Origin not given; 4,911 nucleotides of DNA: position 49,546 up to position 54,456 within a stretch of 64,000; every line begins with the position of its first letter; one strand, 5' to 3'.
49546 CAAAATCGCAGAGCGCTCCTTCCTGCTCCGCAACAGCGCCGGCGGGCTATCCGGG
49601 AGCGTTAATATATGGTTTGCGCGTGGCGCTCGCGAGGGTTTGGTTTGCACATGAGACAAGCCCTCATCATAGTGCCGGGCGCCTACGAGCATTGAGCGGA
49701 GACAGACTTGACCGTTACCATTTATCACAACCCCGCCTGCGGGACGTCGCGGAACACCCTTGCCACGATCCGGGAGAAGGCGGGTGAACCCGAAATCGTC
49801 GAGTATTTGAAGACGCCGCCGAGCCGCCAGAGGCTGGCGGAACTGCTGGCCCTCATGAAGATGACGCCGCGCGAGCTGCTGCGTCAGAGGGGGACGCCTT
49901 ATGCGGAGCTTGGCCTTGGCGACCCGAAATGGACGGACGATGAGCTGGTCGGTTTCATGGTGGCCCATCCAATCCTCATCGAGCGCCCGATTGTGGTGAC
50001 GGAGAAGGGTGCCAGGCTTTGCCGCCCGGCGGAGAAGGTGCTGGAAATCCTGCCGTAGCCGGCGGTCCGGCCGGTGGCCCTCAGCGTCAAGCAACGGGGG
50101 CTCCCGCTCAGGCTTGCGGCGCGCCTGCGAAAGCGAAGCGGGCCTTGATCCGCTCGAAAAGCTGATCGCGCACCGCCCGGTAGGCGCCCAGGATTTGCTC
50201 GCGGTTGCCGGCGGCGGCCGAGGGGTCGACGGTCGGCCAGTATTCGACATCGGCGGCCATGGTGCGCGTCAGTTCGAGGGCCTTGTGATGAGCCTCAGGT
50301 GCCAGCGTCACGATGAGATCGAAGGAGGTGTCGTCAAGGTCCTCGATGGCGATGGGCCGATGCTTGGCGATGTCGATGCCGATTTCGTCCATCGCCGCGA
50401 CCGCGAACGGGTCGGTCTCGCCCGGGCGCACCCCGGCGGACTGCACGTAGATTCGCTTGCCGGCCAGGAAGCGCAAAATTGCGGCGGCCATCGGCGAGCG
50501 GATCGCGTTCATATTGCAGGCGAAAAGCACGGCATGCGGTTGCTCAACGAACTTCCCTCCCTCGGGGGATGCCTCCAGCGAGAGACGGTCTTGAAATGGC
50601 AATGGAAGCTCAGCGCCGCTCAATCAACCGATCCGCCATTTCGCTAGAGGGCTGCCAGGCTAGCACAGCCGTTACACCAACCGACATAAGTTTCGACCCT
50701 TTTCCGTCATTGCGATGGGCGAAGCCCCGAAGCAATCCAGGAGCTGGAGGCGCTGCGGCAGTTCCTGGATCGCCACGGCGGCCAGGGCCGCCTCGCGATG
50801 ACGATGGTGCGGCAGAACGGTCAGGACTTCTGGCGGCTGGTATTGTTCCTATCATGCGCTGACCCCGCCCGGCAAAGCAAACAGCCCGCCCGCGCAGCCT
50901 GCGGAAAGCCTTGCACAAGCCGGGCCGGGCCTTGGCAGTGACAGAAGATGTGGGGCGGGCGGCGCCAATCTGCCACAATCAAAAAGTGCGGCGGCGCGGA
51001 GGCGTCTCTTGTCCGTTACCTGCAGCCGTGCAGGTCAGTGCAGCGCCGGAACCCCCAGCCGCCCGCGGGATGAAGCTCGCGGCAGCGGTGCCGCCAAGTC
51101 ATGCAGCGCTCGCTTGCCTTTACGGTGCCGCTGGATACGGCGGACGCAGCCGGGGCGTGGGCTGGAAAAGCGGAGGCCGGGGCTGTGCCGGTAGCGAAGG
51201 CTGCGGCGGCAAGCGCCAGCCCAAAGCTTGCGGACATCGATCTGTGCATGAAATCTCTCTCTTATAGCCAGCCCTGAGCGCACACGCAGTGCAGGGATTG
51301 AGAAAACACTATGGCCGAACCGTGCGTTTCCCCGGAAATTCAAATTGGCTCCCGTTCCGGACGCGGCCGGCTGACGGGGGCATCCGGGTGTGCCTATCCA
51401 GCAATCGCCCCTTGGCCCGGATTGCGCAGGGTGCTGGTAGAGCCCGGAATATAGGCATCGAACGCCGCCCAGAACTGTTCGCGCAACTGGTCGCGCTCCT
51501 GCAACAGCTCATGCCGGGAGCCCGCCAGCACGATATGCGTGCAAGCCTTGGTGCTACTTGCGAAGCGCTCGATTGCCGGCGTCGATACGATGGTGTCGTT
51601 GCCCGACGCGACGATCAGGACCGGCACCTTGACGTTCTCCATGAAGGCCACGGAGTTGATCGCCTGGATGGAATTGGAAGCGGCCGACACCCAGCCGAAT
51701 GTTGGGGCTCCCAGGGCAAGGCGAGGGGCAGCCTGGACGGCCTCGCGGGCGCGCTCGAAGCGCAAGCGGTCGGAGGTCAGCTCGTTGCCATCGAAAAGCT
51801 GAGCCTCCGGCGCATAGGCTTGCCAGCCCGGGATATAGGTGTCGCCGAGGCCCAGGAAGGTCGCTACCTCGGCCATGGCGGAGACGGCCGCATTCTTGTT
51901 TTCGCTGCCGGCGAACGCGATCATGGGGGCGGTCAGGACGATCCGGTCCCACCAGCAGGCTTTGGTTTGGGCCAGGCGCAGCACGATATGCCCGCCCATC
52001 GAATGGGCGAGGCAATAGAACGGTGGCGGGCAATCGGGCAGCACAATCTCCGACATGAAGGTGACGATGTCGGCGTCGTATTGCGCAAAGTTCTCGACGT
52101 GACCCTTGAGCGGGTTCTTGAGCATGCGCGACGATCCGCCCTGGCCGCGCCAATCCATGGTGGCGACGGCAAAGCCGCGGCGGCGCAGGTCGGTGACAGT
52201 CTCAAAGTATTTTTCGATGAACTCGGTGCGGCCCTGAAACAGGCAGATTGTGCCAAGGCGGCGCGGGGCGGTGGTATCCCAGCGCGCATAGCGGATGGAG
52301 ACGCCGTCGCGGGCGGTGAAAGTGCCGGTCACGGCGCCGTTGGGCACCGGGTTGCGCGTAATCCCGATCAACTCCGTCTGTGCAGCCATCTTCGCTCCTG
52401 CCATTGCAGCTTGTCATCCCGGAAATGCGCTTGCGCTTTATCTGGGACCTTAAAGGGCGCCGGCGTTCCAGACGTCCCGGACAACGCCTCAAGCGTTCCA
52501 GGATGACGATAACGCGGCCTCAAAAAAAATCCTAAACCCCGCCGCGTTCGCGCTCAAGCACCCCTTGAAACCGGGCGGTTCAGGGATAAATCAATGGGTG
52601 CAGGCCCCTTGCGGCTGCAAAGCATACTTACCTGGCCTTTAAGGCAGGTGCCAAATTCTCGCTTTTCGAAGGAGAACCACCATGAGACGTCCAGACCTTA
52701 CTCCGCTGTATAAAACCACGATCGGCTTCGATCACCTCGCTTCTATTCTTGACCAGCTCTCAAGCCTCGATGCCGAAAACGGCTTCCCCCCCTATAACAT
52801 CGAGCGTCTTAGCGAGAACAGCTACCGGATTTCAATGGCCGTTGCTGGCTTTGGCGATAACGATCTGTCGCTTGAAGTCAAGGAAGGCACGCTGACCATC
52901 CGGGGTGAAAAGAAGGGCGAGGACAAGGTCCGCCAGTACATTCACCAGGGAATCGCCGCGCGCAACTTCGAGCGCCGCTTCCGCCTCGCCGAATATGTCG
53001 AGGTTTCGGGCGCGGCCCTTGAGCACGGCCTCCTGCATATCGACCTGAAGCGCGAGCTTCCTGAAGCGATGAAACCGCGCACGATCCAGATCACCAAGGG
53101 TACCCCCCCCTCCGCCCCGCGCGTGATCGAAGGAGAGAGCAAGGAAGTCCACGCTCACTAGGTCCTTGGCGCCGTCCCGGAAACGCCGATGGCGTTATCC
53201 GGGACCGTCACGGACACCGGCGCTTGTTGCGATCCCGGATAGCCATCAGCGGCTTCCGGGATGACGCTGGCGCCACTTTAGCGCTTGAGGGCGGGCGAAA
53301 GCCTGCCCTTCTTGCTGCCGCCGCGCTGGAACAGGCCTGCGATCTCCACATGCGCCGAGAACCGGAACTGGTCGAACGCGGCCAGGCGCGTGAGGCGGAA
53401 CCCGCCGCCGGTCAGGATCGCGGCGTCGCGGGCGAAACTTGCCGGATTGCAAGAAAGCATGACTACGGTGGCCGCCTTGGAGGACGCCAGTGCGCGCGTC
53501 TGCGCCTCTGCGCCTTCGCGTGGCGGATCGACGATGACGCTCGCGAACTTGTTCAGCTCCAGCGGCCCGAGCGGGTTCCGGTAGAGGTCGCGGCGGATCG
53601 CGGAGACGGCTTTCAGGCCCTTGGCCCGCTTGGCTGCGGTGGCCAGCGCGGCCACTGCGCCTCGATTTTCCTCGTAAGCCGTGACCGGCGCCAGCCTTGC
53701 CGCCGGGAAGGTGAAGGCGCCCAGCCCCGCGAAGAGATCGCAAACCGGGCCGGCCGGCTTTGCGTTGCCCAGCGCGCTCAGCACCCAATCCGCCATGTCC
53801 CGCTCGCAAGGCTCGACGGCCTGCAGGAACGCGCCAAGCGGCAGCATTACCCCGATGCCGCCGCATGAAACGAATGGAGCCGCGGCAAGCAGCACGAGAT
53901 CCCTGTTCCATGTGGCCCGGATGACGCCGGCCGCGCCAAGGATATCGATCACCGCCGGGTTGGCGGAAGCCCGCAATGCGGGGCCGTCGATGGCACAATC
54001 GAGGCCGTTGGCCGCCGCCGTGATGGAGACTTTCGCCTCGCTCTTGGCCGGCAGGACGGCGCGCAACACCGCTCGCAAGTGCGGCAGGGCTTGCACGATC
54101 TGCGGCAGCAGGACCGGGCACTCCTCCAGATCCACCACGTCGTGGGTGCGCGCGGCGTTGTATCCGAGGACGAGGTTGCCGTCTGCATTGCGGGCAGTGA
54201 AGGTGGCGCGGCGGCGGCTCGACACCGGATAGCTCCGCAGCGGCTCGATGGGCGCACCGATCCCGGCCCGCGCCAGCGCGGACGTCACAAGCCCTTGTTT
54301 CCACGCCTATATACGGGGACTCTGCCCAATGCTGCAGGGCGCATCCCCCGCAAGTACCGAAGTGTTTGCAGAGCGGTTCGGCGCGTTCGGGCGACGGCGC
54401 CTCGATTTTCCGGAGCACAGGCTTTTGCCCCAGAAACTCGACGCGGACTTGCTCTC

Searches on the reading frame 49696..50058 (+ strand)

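Call 49: search_protein_families(library=pfam, proteins=[window:49696-50058:+], max_evalue=0.0001)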
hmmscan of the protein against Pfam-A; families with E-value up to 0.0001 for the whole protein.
window:49696-50058:+ (120 aa): 1 family
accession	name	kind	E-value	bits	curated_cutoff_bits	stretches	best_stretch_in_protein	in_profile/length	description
PF03960.21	ArsC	-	2.2e-22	79.6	24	1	10-118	1-79/79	ArsC family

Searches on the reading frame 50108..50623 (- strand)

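Call 49: search_protein_families(library=pfam, proteins=[window:50108-50623:-], max_evalue=0.0001)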
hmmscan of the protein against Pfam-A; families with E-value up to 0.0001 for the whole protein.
window:50108-50623:- (171 aa): 1 family
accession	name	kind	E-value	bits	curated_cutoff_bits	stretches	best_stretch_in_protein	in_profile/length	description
PF01451.26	LMWPc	-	7.3e-13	49.4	23.2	1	32-124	1-102/144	Low molecular weight phosphotyrosine protein phosphatase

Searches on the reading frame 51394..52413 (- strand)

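Call 49: search_protein_families(library=pfam, proteins=[window:51394-52413:-], max_evalue=0.0001)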
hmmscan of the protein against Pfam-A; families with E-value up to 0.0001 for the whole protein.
window:51394-52413:- (339 aa): 3 families
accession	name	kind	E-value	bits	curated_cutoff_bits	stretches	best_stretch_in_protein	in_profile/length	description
PF12146.15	Hydrolase_4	-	2.3e-37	129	27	1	54-308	5-239/239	Serine aminopeptidase, S33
PF12697.13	Abhydrolase_6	-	2.5e-14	54.9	26.3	1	70-307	17-210/217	Alpha/beta hydrolase family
PF00561.26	Abhydrolase_1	-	1.1e-12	48.5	25.8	1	55-304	2-241/245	alpha/beta hydrolase fold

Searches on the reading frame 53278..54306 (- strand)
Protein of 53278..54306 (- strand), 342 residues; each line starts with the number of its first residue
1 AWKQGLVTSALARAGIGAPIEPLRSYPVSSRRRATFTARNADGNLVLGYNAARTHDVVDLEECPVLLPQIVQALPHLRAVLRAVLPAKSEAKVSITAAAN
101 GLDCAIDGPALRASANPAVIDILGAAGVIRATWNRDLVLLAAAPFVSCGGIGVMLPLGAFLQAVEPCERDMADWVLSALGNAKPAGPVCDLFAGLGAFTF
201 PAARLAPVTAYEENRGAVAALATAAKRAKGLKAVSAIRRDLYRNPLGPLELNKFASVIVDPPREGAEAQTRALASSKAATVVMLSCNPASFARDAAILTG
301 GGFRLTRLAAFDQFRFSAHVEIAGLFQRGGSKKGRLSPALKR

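Call 49: search_protein_families(library=pfam, proteins=[window:53278-54306:-], max_evalue=0.0001)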
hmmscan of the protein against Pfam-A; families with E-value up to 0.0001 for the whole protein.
window:53278-54306:- (342 aa): 1 family
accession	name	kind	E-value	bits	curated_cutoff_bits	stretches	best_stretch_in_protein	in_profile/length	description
PF05958.17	tRNA_U5-meth_tr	-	3.2e-13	49.8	23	1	159-325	178-353/357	tRNA (Uracil-5-)-methyltransferase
